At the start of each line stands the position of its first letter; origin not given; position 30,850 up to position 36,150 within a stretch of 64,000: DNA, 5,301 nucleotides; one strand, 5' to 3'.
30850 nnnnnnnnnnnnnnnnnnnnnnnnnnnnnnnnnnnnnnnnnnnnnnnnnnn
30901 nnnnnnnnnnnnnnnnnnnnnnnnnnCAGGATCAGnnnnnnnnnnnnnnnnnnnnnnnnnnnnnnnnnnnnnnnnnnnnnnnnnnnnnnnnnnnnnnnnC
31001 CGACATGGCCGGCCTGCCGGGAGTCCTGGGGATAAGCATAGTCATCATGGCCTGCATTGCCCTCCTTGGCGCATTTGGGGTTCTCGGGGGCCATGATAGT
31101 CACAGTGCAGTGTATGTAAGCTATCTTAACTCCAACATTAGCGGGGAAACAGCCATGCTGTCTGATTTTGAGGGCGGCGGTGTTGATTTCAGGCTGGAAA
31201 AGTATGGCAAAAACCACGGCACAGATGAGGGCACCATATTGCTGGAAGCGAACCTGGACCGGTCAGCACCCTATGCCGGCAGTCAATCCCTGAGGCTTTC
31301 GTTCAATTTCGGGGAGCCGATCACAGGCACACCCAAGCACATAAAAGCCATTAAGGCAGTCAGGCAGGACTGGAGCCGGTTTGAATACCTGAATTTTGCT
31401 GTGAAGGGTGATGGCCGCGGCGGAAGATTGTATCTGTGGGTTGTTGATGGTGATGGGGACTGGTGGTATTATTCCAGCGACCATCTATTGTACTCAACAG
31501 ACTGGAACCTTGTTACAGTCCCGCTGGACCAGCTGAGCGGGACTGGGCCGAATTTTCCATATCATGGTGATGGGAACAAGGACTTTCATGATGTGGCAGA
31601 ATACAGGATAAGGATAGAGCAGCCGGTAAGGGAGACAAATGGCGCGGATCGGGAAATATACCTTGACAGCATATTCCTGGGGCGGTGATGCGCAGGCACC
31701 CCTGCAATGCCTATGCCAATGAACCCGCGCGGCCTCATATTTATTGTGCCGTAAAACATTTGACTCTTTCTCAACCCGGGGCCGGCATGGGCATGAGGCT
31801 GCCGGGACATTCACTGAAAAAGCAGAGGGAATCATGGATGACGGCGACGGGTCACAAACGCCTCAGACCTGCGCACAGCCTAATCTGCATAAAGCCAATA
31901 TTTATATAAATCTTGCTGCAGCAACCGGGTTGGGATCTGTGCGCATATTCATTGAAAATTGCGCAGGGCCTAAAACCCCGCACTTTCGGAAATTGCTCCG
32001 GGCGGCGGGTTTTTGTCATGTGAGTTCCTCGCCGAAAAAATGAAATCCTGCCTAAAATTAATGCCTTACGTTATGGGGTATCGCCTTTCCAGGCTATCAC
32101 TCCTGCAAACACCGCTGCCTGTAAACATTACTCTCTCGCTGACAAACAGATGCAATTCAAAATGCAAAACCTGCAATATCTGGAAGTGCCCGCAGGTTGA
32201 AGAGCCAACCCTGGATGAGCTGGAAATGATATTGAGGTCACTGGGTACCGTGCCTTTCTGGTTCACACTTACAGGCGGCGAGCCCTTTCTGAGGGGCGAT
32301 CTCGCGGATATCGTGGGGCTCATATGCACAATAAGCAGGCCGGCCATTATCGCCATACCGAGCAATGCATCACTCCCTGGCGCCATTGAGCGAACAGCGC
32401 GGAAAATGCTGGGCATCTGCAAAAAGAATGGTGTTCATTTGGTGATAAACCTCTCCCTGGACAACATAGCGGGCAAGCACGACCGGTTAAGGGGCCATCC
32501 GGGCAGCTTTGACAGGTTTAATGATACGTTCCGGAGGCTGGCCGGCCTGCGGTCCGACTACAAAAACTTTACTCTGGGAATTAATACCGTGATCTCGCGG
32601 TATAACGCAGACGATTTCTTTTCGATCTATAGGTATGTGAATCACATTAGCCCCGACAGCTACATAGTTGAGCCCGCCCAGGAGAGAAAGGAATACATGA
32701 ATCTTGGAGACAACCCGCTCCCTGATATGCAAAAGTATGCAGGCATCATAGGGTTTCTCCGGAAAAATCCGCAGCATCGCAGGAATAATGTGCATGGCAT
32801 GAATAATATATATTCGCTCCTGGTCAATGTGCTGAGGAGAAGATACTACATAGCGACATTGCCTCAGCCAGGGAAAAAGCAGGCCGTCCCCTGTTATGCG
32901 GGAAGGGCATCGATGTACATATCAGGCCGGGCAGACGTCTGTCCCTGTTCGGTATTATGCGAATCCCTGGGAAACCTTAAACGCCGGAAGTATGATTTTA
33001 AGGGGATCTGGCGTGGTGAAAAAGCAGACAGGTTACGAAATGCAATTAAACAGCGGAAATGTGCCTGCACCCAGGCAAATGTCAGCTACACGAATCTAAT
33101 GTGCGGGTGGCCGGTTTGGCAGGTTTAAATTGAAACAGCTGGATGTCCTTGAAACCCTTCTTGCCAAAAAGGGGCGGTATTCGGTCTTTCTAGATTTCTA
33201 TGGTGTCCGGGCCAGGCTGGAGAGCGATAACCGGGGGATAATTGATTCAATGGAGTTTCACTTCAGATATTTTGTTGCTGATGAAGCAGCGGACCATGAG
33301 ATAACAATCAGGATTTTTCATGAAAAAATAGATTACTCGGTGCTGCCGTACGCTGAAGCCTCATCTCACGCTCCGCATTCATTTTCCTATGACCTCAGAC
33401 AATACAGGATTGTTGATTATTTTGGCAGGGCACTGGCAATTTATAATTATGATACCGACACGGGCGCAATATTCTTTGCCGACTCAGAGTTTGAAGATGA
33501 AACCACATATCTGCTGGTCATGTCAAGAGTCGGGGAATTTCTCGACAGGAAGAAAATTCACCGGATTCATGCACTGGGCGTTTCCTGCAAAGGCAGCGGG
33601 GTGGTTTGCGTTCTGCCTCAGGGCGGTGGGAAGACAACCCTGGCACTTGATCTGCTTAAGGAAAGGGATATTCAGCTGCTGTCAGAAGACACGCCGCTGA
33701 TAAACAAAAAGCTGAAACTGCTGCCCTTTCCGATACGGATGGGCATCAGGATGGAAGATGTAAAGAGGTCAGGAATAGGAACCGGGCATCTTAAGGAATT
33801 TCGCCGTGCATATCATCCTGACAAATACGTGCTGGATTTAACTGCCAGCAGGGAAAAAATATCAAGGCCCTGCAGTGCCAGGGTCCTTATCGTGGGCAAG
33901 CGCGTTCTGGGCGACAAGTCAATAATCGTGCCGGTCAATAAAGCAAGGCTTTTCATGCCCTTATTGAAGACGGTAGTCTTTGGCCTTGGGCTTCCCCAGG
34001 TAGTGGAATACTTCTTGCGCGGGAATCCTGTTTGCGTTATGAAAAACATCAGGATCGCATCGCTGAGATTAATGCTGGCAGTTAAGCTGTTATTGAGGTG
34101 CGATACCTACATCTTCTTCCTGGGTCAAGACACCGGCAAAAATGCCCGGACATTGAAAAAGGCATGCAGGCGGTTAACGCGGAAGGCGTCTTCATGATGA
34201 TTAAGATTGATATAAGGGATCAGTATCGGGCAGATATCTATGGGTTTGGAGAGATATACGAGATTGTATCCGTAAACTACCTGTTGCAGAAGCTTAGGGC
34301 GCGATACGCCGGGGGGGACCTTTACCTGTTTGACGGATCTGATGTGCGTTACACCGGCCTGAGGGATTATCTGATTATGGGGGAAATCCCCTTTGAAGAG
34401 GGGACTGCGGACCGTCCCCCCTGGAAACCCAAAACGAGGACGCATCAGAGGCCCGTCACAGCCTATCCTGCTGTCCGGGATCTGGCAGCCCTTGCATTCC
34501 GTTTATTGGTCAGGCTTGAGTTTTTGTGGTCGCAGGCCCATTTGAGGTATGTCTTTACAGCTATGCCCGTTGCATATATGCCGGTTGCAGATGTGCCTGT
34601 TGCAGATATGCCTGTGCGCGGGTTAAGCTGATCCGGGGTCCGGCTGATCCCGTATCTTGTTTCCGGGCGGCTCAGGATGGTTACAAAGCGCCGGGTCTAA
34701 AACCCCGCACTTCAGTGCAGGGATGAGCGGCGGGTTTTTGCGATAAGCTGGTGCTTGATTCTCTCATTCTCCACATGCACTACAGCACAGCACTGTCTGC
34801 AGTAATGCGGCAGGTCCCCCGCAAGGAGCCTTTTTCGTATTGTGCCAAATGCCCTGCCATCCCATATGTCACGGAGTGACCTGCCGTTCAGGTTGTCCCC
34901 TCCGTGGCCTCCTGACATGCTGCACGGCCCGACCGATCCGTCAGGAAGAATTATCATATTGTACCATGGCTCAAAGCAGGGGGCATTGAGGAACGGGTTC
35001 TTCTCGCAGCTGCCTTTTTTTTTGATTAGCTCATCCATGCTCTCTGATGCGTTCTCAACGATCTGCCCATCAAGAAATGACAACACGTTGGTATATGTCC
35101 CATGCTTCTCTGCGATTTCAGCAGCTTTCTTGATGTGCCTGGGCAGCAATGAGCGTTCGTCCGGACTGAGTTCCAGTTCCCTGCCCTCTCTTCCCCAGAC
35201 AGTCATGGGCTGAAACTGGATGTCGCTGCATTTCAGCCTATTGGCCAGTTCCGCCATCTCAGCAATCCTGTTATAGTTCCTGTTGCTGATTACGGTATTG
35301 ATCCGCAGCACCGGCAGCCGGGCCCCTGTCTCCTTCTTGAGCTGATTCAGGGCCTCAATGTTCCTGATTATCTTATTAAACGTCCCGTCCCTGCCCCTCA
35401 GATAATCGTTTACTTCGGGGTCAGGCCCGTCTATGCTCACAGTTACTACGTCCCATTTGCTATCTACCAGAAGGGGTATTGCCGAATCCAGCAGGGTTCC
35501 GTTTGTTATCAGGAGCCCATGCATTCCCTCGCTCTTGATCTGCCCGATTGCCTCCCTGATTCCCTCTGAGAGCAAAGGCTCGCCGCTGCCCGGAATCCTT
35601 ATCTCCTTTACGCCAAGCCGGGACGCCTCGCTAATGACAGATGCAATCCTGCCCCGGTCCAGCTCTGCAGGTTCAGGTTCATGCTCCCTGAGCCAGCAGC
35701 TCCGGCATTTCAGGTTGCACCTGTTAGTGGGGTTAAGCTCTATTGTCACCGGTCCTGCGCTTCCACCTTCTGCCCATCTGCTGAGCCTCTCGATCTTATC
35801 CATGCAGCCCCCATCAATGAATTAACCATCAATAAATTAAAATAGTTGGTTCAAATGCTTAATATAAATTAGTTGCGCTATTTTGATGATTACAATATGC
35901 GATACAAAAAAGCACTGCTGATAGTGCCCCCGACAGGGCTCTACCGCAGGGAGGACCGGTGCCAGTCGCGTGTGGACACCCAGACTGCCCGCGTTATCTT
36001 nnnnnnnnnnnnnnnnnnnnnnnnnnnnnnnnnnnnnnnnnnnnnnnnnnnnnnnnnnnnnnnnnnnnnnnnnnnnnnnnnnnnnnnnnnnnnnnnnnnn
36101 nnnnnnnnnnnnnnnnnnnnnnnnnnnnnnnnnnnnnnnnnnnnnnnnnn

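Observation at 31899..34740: Self-contained module: leader element - rSAM/SPASM - HprK-like P-loop kinase - 146-aa repeat protein, bracketed by hairpin/U-tract elements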

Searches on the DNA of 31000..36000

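Call 72: search_rna_families(source=window, start=31000, end=36000, threshold=evalue, max_evalue=1)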
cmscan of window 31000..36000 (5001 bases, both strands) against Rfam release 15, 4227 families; matches with E-value up to 1: 1.
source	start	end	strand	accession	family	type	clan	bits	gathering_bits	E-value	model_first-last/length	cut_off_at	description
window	33199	33229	+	RF03157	L31-Gammaproteobacteria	Cis-reg; leader;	CL00118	20.1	33.2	0.5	3-36/53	no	L31-Gammaproteobacteria ribosomal protein leader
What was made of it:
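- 31961..32015 (+): Copy B of the ~55-nt element: A-tract, GC stem, U5, lying in the leader. No Rfam match (call 72).
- No Rfam family matches (call 72).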

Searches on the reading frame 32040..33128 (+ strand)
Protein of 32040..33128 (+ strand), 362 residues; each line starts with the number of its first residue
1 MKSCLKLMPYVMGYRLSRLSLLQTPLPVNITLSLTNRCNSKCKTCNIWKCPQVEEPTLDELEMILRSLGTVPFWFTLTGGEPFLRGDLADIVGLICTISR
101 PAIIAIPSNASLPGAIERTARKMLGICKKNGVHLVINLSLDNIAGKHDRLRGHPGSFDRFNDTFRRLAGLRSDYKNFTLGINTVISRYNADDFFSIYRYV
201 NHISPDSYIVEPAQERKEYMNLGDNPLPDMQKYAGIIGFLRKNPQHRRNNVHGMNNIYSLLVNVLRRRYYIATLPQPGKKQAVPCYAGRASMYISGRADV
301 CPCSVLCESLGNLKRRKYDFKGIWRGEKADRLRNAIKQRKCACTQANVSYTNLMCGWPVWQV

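Call 3: search_protein_families(library=pfam, proteins=[window:32040-33128:+], max_evalue=0.01)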
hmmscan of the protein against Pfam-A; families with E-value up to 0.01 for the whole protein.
window:32040-33128:+ (362 aa): 2 families
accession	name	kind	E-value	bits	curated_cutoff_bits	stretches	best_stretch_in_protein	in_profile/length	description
PF04055.27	Radical_SAM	-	7.6e-10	39.6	29.5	1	33-182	2-152/166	Radical SAM superfamily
PF13186.11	SPASM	-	1.4e-05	25.7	21.5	1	285-343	1-66/67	Iron-sulfur cluster-binding domain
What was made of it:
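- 32040..33128 (+): Radical SAM/SPASM enzyme without an RRE; member of a family paired with ORF3-like genes. Pfam (call 3).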

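Call 4: search_protein_families(library=ncbifam, proteins=[window:32040-33128:+], max_evalue=0.01)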
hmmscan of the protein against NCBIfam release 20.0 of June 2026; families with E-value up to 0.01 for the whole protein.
window:32040-33128:+ (362 aa): 40 families (the best 25 are shown)
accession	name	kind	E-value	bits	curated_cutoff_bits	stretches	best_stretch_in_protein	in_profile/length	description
TIGR04053.2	TIGR04053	equivalog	2.6e-15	56.6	395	1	27-203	7-176/366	TIGR04053 family radical SAM/SPASM domain-containing protein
TIGR04545.1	rSAM_ahbD_hemeb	equivalog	8e-14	51.8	500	1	31-344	3-306/339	heme b synthase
TIGR04303.1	GeoRSP_rSAM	equivalog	5.6e-12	45.9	400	1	27-193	4-157/325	GeoRSP system radical SAM/SPASM protein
TIGR04055.1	rSAM_NirJ2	equivalog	1.2e-11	44.7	500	1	32-197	4-158/326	putative heme d1 biosynthesis radical SAM protein NirJ2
TIGR03961.1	rSAM_PTO1314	hypoth_equivalog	2e-11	43.8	306.05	1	29-199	24-177/332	PTO1314 family radical SAM protein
NF050035.1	rSAM_WgK_link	exception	1.7e-10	40.5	650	1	26-167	7-143/367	radical SAM/SPASM peptide maturase WgkB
TIGR03977.1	rSAM_pair_HxsC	equivalog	2.3e-10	39.9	267.9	1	31-201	28-191/292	His-Xaa-Ser system radical SAM maturase HxsC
NF045702.1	rSAM_GDGT_ether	equivalog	4.2e-10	38.8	450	1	31-100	89-164/486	tetraether lipid synthase Tes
NF012164.0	AlbA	equivalog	4.8e-10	38.5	850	1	24-335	109-388/442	subtilosin maturase AlbA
TIGR04054.1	rSAM_NirJ1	equivalog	1.1e-09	37.4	650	1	30-202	38-199/387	putative heme d1 biosynthesis radical SAM protein NirJ1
TIGR02666.1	moaA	equivalog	1.4e-09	37.3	284.05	1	31-167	13-150/336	GTP 3',8-cyclase MoaA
TIGR04250.1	SCM_rSAM_ScmE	equivalog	2.1e-09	36.8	400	1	27-199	2-164/358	SynChlorMet cassette radical SAM/SPASM protein ScmE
TIGR04103.1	rSAM_nif11_3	equivalog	3.1e-09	35.9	725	1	33-201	10-166/412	nif11-class peptide radical SAM maturase 3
TIGR04403.1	rSAM_skfB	equivalog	9.4e-09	34.5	300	1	21-169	97-238/402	sporulation killing factor system radical SAM maturase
NF033640.1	N_Twi_rSAM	subfamily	1e-08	34.7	170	1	75-209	176-306/398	twitch domain-containing radical SAM protein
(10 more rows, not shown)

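Call 40: find_homologous_proteins(query=window:32040-33125:+)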
Query window:32040-33125:+ (362 aa): 477 proteins with E <= 0.001 among 2620 candidates; the best 120 are listed.
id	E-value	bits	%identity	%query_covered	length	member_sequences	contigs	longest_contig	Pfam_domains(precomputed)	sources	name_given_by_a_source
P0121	1.8e-243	825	100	97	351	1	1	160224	PF13186.12,PF04055.28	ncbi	ncbi:MAG: radical SAM protein [archaeon]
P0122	3.8e-84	301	42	97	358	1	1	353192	PF13186.12,PF04055.28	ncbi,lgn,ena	-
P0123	1.7e-82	296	43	95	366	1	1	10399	PF13186.12,PF04055.28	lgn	-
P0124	5.4e-82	294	44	98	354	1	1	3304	PF13186.12,PF04055.28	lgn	-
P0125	1.2e-81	293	46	91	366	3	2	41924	PF13186.12,PF04055.28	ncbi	-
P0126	2.9e-81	291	42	97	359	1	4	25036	PF13186.12,PF04055.28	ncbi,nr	ncbi:MAG: radical SAM protein [Candidatus Aenigmarchaeota archaeon]|nr:radical SAM protein [Candidat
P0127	3.7e-81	291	42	97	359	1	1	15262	PF13186.12,PF04055.28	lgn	-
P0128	4.6e-81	291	41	98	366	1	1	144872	PF13186.12,PF04055.28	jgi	jgi:MoaA/NifB/PqqE/SkfB family radical SAM enzyme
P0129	2.1e-80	289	44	91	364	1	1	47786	PF13186.12,PF04055.28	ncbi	-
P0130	3.3e-80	288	43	94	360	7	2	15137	PF13186.12,PF04055.28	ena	-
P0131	8.2e-80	287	43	97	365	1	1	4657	PF13186.12,PF04055.28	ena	-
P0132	1.2e-79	286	43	98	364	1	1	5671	PF13186.12,PF04055.28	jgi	-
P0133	1.6e-79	286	42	94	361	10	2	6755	PF13186.12,PF04055.28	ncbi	-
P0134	2.2e-79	285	42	99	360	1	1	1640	PF13186.12,PF04055.28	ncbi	-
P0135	2.9e-79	285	42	97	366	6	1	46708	PF13186.12,PF04055.28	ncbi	-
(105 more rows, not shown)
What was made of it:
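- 32040..33128 (+): 477 homologues at E<=0.001, the best listed ~38-46% identical, in archaea, Calditrichota and others (call 40).
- On PTO1314 family rSAM (TIGR03961): One homologue carries that name in NCBI (call 40).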

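Call 41: find_encoding_contigs(protein=P0122, flank=7000, max_places=1)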
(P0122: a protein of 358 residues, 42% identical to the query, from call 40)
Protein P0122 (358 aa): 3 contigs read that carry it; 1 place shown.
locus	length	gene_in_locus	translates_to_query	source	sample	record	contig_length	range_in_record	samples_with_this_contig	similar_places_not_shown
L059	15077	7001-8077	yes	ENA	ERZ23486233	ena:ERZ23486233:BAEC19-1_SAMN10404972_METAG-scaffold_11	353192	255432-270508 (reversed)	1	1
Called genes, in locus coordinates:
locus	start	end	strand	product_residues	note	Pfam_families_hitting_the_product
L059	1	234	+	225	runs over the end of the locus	-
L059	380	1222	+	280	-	PF00535:Glycos_transf_2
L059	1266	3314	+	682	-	PF09586:YfhO (weak)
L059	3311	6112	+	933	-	-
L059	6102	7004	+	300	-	PF00535:Glycos_transf_2, PF13641:Glyco_tranf_2_3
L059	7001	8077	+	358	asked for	PF04055:Radical_SAM, PF13186:SPASM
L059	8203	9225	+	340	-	PF05368:NmrA, PF01073:3Beta_HSD, PF01370:Epimerase, PF02719:Polysacc_synt_2, PF04321:RmlD_sub_bind, PF07993:NAD_binding_4, PF08659:KR, PF13460:NAD_binding_10, +1 more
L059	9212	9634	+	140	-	-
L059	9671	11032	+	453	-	PF02310:B12-binding, PF04055:Radical_SAM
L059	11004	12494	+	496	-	PF02310:B12-binding, PF04055:Radical_SAM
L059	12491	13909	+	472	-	PF02310:B12-binding, PF04055:Radical_SAM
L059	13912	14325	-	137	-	PF04138:GtrA_DPMS_TM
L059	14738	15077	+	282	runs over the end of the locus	PF14478:DUF4430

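Call 42: find_encoding_contigs(protein=P0128, flank=7000, max_places=1)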
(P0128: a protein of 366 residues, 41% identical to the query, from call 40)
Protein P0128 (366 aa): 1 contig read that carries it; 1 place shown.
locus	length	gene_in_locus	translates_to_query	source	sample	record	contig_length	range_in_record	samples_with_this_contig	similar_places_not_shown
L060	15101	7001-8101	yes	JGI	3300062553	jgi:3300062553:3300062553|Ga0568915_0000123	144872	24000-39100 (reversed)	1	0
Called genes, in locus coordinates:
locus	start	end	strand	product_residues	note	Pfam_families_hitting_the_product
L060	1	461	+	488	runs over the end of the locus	PF01943:Polysacc_synt (weak), PF13440:Polysacc_synt_3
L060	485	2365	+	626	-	-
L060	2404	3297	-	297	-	PF00535:Glycos_transf_2, PF10111:Glyco_tranf_2_2, PF13641:Glyco_tranf_2_3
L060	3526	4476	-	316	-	PF00535:Glycos_transf_2, PF10111:Glyco_tranf_2_2, PF13641:Glyco_tranf_2_3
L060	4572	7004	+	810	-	PF01656:CbiA (weak), PF13614:AAA_31 (faint)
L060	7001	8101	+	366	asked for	PF04055:Radical_SAM, PF13186:SPASM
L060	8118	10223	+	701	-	PF01590:GAF (weak), PF13492:GAF_3, PF02518:HATPase_c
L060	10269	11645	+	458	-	PF00072:Response_reg, PF00004:AAA (faint), PF00158:Sigma54_activat, PF14532:Sigma54_activ_2, PF25601:AAA_lid_14, PF02954:HTH_8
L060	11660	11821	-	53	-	PF19451:DUF5989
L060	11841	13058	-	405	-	-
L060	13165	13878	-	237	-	PF04493:Endonuclease_5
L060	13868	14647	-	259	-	PF01790:LGT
